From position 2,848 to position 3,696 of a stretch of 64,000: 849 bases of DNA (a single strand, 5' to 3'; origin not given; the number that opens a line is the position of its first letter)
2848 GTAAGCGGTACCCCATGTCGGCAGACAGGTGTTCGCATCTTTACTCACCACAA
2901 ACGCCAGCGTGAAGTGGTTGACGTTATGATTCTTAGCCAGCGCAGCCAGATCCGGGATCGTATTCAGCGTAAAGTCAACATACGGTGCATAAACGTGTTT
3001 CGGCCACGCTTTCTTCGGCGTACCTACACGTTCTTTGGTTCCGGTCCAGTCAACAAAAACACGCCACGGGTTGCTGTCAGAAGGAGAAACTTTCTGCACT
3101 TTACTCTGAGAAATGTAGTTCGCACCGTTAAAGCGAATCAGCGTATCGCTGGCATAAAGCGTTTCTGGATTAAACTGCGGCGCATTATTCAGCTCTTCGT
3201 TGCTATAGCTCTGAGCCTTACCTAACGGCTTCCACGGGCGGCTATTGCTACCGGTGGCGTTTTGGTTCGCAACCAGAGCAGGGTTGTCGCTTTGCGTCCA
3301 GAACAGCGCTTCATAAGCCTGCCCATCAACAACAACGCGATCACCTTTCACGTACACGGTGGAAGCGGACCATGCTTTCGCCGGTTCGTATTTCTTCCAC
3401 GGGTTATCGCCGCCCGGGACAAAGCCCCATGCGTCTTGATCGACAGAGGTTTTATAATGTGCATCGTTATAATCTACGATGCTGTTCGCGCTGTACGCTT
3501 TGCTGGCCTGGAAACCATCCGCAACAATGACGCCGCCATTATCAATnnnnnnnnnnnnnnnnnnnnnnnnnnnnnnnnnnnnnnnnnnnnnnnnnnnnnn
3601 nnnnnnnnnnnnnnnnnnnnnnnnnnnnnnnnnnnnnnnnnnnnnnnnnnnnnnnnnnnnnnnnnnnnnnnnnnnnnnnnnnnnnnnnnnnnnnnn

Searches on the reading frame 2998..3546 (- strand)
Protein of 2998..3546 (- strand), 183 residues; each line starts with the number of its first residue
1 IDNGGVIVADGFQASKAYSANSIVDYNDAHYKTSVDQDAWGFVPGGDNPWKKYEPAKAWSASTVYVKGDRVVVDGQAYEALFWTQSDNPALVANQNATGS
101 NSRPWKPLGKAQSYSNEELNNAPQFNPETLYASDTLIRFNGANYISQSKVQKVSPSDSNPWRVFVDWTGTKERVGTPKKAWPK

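Call 9: search_protein_families(library=pfam, proteins=[window:2998-3546:-], max_evalue=10)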
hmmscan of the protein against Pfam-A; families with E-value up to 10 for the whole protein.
seq(183 aa): 2 families
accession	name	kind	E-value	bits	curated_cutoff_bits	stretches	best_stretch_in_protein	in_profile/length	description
PF02839.19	CBM_5_12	-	1e-14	54.7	26.2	3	58-91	1-42/44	Carbohydrate-binding module family 5/12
PF10271.14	Tmp39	-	0.027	13.9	28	1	109-164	299-356/422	Putative transmembrane protein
